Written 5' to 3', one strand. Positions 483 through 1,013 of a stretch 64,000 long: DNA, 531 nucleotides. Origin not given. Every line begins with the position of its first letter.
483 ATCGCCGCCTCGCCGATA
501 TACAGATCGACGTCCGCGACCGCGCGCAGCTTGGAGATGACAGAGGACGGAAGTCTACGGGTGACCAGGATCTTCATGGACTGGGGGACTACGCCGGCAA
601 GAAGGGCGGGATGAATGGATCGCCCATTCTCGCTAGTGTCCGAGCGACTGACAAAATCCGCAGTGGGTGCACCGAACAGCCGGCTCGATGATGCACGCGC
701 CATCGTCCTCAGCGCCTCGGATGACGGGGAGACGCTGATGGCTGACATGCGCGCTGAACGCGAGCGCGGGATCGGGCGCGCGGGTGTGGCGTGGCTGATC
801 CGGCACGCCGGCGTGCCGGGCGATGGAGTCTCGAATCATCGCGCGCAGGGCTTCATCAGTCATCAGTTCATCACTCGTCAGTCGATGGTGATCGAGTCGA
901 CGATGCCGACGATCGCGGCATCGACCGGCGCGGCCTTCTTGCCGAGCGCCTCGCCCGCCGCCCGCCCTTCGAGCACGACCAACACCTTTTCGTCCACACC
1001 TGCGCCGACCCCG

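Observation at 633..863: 76-aa BMC-locus protein combining an encapsulation-peptide-like helix with a C-x8-C-x2-C-x2-C cluster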

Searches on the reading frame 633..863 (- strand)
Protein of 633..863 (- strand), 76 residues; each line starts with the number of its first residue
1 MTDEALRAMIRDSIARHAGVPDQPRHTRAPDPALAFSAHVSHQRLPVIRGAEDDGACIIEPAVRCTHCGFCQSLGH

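Call 5: search_protein_families(library=pfam, proteins=[window:633-863:-], max_evalue=1)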
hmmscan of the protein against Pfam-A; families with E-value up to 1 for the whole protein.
window:633-863:- (76 aa): 0 families

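Call 6: search_protein_families(library=ncbifam, proteins=[window:633-863:-], max_evalue=1)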
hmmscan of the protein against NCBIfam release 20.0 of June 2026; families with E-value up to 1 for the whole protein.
window:633-863:- (76 aa): 0 families

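Call 7: find_homologous_proteins(query=window:633-863:-, max_evalue=0.01)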
Query window:633-863:- (76 aa): 182 proteins with E <= 0.01 among 182 candidates; the best 120 are listed.
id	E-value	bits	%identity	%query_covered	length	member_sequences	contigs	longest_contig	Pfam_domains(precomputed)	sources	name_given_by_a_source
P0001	1.2e-37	145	88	100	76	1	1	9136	-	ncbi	ncbi:MAG: hypothetical protein ACRD2I_22385 [Vicinamibacterales bacterium]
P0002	1.1e-30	123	72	100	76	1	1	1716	-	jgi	jgi:hypothetical protein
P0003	1.2e-30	123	74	100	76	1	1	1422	-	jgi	jgi:hypothetical protein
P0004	6.9e-30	120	78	100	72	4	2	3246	-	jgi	jgi:hypothetical protein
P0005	8.7e-30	120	75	100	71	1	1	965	-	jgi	jgi:hypothetical protein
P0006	1.7e-29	119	78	100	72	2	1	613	-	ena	-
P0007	1.9e-29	119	72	100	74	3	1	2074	-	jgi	jgi:hypothetical protein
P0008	2.6e-29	118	75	100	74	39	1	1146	-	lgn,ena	-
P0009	3.0e-29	118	76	100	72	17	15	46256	-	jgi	jgi:hypothetical protein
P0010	3.0e-29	118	72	100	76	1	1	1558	-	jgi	jgi:hypothetical protein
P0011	5.5e-29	117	74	100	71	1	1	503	-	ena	-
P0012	6.6e-29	117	75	100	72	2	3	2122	-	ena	-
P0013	7.9e-29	117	75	100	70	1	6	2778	-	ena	-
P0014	1.0e-28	117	70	100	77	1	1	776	-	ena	-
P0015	1.1e-28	116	71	100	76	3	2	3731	-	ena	-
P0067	1.2e-25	107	70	100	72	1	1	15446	-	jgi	jgi:hypothetical protein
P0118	1.1e-22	97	69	89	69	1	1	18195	-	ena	-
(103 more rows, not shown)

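Call 8: find_encoding_contigs(protein=window:633-863:-, flank=10000, max_places=6)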
Protein window:633-863:- (76 aa): no gene with exactly this product is on record in the collection.

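Call 12: find_encoding_contigs(protein=P0009, flank=10000, max_places=4)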
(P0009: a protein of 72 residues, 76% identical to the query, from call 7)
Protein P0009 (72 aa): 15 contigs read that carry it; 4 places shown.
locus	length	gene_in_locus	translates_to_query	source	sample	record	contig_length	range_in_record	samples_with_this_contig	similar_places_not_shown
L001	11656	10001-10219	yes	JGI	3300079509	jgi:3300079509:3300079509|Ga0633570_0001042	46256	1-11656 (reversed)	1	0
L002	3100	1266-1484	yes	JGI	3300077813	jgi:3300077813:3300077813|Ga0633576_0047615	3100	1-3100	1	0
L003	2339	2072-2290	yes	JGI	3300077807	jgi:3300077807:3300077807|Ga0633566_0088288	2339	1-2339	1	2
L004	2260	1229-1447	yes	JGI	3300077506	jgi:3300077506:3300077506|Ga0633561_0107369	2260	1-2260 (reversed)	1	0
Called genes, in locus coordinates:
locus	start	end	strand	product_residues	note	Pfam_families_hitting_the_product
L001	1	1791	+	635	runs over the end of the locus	PF06480:FtsH_ext, PF06068:TIP49 (faint), PF00004:AAA, PF07728:AAA_5 (faint), PF17862:AAA_lid_3, PF01434:Peptidase_M41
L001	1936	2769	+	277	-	PF00809:Pterin_bind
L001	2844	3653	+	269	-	PF02457:DAC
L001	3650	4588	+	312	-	PF07949:YbbR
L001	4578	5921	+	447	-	PF02878:PGM_PMM_I, PF02879:PGM_PMM_II, PF02880:PGM_PMM_III, PF00408:PGM_PMM_IV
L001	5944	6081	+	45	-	-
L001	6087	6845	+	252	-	PF03740:PdxJ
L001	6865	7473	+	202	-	PF13428:TPR_14 (faint), PF23914:TPR_CcmH_CycH (weak), PF13424:TPR_12, PF00515:TPR_1 (weak), PF07719:TPR_2 (weak), PF13414:TPR_11, PF14559:TPR_19 (weak), PF07719:TPR_2 (weak), +5 more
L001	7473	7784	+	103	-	-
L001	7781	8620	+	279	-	PF00596:Aldolase_II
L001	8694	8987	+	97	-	PF00936:BMC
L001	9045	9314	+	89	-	PF03319:EutN_CcmL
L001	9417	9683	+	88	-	PF03319:EutN_CcmL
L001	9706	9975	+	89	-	PF03319:EutN_CcmL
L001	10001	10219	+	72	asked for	-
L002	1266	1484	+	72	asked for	-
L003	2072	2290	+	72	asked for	-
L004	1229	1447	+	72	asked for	-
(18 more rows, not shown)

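Call 13: find_related_loci(query=A1, collection=genome_contigs, flank=10000)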
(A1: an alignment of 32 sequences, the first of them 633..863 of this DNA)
Query A1 (76 aa) in genome_contigs; peptide patterns used: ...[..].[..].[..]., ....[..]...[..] (x = any residue, [..] = any of these).
157 stretches matched a pattern; 142 encode a relative of the query (tblastn E <= 1e-3); the best 80 are kept; 80 distinct loci.
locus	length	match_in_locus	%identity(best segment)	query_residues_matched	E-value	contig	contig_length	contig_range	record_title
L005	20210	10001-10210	71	1-76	2e-33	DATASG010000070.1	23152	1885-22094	MAG TPA_asm: Vicinamibacterales bacterium isolate SMAG_U5514 k141_6756091, whole genome shotgun sequence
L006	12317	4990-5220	69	1-76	3e-30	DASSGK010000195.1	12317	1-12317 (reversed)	MAG TPA_asm: Vicinamibacterales bacterium isolate SMAG_U1031 k141_412361, whole genome shotgun sequence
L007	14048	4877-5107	70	1-76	2e-30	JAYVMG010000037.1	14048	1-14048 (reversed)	MAG: Acidobacteriota bacterium isolate GL58_Up_concoct_85 GL58_Up_concoct_85_36, whole genome shotgun sequence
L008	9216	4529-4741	70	1-76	6e-30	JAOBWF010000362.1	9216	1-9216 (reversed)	MAG: Acidobacteria bacterium isolate RYN_30 scaffold_2327040, whole genome shotgun sequence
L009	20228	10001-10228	64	1-76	6e-28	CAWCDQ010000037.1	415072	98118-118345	MAG: uncultured Acidobacteriota bacterium isolate MFD03975.bin.2.34 genome assembly, contig: contig_59, whole genome sho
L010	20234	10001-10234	60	1-76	4e-26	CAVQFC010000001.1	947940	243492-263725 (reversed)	MAG: uncultured Acidobacteriota bacterium isolate MFD05841.bin.2.39 genome assembly, contig: contig_19682, whole genome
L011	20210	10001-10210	72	1-76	1e-25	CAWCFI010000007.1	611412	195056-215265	MAG: uncultured Acidobacteriota bacterium isolate MFD09368.bin.2.49 genome assembly, contig: contig_29806, whole genome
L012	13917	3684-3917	59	1-76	3e-24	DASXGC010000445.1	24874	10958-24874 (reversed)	MAG TPA_asm: Vicinamibacterales bacterium isolate SMAG_U5154 k141_2002933, whole genome shotgun sequence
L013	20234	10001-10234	64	1-76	4e-24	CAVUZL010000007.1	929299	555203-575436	MAG: uncultured Acidobacteriota bacterium isolate MFD05521.bin.2.215 genome assembly, contig: contig_17657, whole genome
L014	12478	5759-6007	53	1-76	2e-23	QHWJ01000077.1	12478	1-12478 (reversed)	MAG: Acidobacteria bacterium isolate gp6 AA46 14_0929_02_40cm_scaffold_3573_curated, whole genome shotgun sequence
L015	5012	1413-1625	57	1-76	2e-23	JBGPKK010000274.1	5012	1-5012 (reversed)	MAG: Vicinamibacteria bacterium isolate OBJ_0618_7090110_288 k141_9914786_length_5012_cov_34.0000, whole genome shotgun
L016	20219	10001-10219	51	1-76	4e-23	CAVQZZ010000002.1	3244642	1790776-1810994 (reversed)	MAG: uncultured Acidobacteriota bacterium isolate MFD00031.bin.2.164 genome assembly, contig: contig_2252, whole genome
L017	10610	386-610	54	1-76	6e-23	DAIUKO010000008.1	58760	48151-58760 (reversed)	MAG TPA_asm: Vicinamibacterales bacterium isolate CTOTU27892 NODE_29_length_58760_cov_8.467388, whole genome shotgun seq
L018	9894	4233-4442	57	1-76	9e-23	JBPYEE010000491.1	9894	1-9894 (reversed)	MAG: Vicinamibacterales bacterium isolate Bin.016.fastaField_forest_FP4 k127_6332642, whole genome shotgun sequence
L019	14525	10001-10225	57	1-76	2e-22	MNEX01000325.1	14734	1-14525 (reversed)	MAG: Acidobacteria bacterium 13_1_40CM_65_14 13_1_40cm_scaffold_1726, whole genome shotgun sequence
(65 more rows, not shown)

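Call 16: search_protein_representatives(alignment_id=A1)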
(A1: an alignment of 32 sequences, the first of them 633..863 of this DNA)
Query: 32 sequences, 77 profile positions. Proteins with E-value up to 0.001 (for the whole library): 256; up to 1e-10: 160; up to 1e-30: 1. The best 150 are listed.
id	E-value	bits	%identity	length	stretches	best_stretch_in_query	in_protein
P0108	2.2e-38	146.7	-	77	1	1-77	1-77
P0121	9.1e-28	112.7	-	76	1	1-77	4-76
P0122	2.7e-27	111.2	-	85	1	1-77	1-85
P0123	3.4e-27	110.8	-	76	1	2-77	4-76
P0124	3.7e-26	107.5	-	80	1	1-77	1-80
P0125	3.9e-25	104.2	-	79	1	1-77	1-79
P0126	3.0e-24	101.4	-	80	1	2-77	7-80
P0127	1.6e-23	99.0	-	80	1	1-77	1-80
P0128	3.1e-23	98.2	-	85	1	1-77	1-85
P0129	5.1e-23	97.5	-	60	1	32-77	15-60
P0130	9.4e-23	96.6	-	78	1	1-77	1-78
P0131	5.9e-22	94.0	-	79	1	1-77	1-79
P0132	9.0e-22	93.5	-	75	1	2-77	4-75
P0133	9.8e-22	93.3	-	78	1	2-77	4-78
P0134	1.9e-20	89.2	-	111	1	1-77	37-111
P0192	1.1e-15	74.0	-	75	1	1-77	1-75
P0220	6.9e-14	68.2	-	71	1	1-77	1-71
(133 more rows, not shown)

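Call 18: predict_structure(alignment_id=A1)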
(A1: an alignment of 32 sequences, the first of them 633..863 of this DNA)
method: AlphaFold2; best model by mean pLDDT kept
length: 76 residues; sequences in the alignment: 32
mean_pLDDT: 61.0   pTM: 0.27
mean pLDDT of the five models: 61.0, 60.0, 59.4, 59.0, 57.7
residues with pLDDT >= 90: 11; 70-90: 7; 50-70: 33; < 50: 25
segments of 3 or more residues with pLDDT < 50: 47-53, 55-64, 74-76
pLDDT, mean of each block of 10 residues (from residue 1): 93 81 52 62 51 45 52 47
secondary structure, 60 per line:
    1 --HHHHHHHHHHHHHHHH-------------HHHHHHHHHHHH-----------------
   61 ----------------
elements in order: H3-18 H32-43

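Call 23: find_encoding_contigs(protein=P0118, flank=10000, max_places=2)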
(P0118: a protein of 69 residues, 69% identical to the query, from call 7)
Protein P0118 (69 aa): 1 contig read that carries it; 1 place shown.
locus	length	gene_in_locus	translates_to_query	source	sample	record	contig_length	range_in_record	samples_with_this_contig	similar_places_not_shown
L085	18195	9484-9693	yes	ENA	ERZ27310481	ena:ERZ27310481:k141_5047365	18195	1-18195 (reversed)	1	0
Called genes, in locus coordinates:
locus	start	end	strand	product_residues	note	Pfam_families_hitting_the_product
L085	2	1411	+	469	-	?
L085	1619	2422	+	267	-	PF00809:Pterin_bind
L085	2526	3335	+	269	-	PF02457:DAC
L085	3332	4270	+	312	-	PF07949:YbbR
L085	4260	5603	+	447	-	PF02878:PGM_PMM_I, PF02879:PGM_PMM_II, PF02880:PGM_PMM_III, PF00408:PGM_PMM_IV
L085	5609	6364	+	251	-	PF03740:PdxJ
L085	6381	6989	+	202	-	PF13432:TPR_16 (faint), PF23914:TPR_CcmH_CycH (weak), PF13424:TPR_12, PF00515:TPR_1 (weak), PF07719:TPR_2 (weak), PF13414:TPR_11, PF14559:TPR_19 (weak), PF07719:TPR_2 (weak), +6 more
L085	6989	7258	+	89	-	-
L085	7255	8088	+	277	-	PF00596:Aldolase_II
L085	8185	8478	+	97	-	PF00936:BMC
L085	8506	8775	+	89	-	PF03319:EutN_CcmL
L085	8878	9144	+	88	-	PF03319:EutN_CcmL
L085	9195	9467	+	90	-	PF03319:EutN_CcmL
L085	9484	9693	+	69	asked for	-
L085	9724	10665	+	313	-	PF00389:2-Hacid_dh, PF02826:2-Hacid_dh_C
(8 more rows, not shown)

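Call 24: find_encoding_contigs(protein=P0067, flank=10000, max_places=2)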
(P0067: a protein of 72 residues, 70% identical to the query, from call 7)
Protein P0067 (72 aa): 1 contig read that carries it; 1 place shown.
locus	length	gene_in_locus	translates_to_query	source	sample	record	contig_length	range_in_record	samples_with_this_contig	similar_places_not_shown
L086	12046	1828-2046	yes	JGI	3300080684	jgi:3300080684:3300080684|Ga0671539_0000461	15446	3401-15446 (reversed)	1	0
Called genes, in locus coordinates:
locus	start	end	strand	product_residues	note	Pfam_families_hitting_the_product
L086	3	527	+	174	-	?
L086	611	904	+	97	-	PF00936:BMC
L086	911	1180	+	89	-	PF03319:EutN_CcmL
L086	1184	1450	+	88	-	PF03319:EutN_CcmL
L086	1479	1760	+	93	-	PF03319:EutN_CcmL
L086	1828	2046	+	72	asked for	-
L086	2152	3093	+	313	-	PF00389:2-Hacid_dh, PF02826:2-Hacid_dh_C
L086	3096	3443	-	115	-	-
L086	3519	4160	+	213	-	PF00730:HhH-GPD, PF00633:HHH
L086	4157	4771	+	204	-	PF00160:Pro_isomerase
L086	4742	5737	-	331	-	PF01904:DUF72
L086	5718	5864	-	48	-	PF03960:ArsC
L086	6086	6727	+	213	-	PF04055:Radical_SAM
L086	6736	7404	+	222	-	PF00733:Asn_synthase (weak), PF06508:QueC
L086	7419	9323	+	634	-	PF02743:dCache_1, PF00672:HAMP (weak), PF00512:HisKA, PF02518:HATPase_c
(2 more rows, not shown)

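Call 30: search_solved_structures(query=A1, max_evalue=10, show_alignments=5)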
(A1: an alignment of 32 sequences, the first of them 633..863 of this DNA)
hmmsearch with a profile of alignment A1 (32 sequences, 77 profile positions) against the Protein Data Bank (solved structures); distinct sequences matched with E-value up to 10: 2.
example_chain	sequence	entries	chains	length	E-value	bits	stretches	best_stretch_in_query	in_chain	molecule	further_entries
6oss_A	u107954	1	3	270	0.82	13.4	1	7-43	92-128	Acyl-[acyl-carrier-protein]--UDP-N-acetylglucosamine O-acyltransferase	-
5vm2_A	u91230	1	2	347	0.88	13.3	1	60-73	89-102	Alcohol dehydrogenase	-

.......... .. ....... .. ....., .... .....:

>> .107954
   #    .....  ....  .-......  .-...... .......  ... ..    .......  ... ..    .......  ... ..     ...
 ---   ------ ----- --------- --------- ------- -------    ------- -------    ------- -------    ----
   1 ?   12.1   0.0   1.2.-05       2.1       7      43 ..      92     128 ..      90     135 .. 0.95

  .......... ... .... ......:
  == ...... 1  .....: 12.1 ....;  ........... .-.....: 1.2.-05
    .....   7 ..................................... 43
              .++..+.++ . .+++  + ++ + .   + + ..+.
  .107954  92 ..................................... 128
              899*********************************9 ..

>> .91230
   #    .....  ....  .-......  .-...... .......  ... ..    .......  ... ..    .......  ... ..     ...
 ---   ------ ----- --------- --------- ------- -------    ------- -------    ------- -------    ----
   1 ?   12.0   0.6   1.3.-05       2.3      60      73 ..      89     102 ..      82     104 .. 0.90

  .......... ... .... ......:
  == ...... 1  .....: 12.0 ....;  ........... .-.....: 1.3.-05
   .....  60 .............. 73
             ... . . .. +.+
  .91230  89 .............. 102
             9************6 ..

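Call 36: find_homologous_proteins(query=A2, max_evalue=0.001)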
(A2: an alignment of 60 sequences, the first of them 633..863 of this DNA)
Query A2 (60 sequences) (76 aa, profile of the alignment): 4752 proteins with E <= 0.001 among 8000 candidates; the best 120 are listed.
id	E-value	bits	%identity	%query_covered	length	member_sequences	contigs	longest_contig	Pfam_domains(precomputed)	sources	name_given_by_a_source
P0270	2.1e-27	114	49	100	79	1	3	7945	-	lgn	-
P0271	2.4e-27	114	48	100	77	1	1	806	-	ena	-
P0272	2.6e-27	113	46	100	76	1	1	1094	-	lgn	-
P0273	3.2e-27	113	48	100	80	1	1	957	-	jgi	jgi:hypothetical protein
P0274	4.6e-27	113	51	100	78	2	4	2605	-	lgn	-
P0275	5.8e-27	112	48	100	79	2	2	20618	-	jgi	jgi:hypothetical protein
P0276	6.9e-27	112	53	100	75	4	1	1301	-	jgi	jgi:hypothetical protein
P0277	7.0e-27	112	51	100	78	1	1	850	-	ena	-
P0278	7.8e-27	112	44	100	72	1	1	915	-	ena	-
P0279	8.7e-27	112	46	100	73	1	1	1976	-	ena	-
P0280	8.8e-27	112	43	100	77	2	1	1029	-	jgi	jgi:hypothetical protein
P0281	1.0e-26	112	51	100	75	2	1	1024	-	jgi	jgi:hypothetical protein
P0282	1.1e-26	111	50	100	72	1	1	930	-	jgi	-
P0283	1.2e-26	111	43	100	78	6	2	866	-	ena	-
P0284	1.2e-26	111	48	100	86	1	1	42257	-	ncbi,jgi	jgi:hypothetical protein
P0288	1.5e-26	111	45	100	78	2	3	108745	-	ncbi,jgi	jgi:hypothetical protein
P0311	2.6e-26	110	47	100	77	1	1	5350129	-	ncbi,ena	-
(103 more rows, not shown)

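Call 45: predict_structure(alignment_id=A3)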
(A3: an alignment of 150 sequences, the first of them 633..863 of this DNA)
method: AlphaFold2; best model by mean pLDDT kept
length: 76 residues; sequences in the alignment: 150
mean_pLDDT: 71.6   pTM: 0.27
mean pLDDT of the five models: 71.6, 68.4, 68.0, 66.6, 66.6
residues with pLDDT >= 90: 12; 70-90: 29; 50-70: 31; < 50: 4
segments of 3 or more residues with pLDDT < 50: none
pLDDT, mean of each block of 10 residues (from residue 1): 94 82 55 77 61 66 71 63
secondary structure, 60 per line:
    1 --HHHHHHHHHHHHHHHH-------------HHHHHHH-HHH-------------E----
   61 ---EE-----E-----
elements in order: H3-18 H32-38

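Call 49: fold_search(model_id=the predicted structure, library=pdb)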
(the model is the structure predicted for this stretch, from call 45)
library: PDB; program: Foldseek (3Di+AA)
matches with E <= 10: 0; with E <= 0.001: 0
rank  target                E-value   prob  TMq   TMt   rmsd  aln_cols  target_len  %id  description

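Call 54: find_encoding_contigs(protein=P0311, flank=10000, max_places=1)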
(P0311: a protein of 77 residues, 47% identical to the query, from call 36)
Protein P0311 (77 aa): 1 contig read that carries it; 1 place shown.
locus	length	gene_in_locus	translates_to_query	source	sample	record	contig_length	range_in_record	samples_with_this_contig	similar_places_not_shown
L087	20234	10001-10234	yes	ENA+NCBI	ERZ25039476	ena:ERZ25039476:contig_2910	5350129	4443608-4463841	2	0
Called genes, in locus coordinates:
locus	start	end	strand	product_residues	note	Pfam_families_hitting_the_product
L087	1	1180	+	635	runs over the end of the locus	PF06480:FtsH_ext, PF06068:TIP49 (weak), PF00004:AAA, PF07728:AAA_5 (weak), PF17862:AAA_lid_3, PF01434:Peptidase_M41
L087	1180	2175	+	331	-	PF00809:Pterin_bind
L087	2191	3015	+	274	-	PF19293:CdaA_N, PF02457:DAC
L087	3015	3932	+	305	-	PF07949:YbbR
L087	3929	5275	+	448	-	PF02878:PGM_PMM_I, PF02879:PGM_PMM_II, PF02880:PGM_PMM_III, PF00408:PGM_PMM_IV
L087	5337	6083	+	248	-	PF03740:PdxJ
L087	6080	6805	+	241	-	PF02129:Peptidase_S15, PF20434:BD-FAE (weak), PF00561:Abhydrolase_1, PF12146:Hydrolase_4, PF12697:Abhydrolase_6, PF07859:Abhydrolase_3, PF00326:Peptidase_S9 (weak)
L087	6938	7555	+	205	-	PF23914:TPR_CcmH_CycH (weak), PF14559:TPR_19 (weak), PF13432:TPR_16 (weak), PF00515:TPR_1 (weak), PF07719:TPR_2 (weak), PF13424:TPR_12, PF13371:TPR_9 (weak), PF13414:TPR_11, +7 more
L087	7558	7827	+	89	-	PF04945:YHS (faint)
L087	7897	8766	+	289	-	PF00596:Aldolase_II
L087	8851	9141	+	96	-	PF00936:BMC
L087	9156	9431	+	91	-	PF03319:EutN_CcmL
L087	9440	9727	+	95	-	PF03319:EutN_CcmL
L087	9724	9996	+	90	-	PF03319:EutN_CcmL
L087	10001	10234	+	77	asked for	-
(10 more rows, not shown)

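Call 55: find_encoding_contigs(protein=P0288, flank=10000, max_places=1)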
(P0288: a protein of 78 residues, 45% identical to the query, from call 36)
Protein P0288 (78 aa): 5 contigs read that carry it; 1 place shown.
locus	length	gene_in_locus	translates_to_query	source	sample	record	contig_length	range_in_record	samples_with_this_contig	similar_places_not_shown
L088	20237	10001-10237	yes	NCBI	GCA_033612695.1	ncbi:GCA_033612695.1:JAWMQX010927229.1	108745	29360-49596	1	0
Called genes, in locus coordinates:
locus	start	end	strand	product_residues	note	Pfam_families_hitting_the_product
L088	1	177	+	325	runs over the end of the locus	PF01171:ATP_bind_3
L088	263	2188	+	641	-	PF06480:FtsH_ext, PF00004:AAA, PF07728:AAA_5 (weak), PF17862:AAA_lid_3, PF01434:Peptidase_M41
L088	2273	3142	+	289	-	PF00809:Pterin_bind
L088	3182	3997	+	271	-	PF19293:CdaA_N (weak), PF02457:DAC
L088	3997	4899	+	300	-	PF07949:YbbR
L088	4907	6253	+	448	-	PF02878:PGM_PMM_I, PF02879:PGM_PMM_II, PF02880:PGM_PMM_III, PF00408:PGM_PMM_IV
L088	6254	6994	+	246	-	PF03740:PdxJ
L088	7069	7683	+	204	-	PF14561:TPR_20 (faint), PF23914:TPR_CcmH_CycH, PF00515:TPR_1, PF07719:TPR_2 (weak), PF13424:TPR_12, PF13414:TPR_11, PF14559:TPR_19 (weak), PF13432:TPR_16 (weak), +6 more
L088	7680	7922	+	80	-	-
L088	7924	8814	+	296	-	PF00596:Aldolase_II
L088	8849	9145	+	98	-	PF00936:BMC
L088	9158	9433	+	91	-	PF03319:EutN_CcmL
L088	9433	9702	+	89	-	PF03319:EutN_CcmL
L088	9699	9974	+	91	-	PF03319:EutN_CcmL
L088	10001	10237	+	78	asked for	-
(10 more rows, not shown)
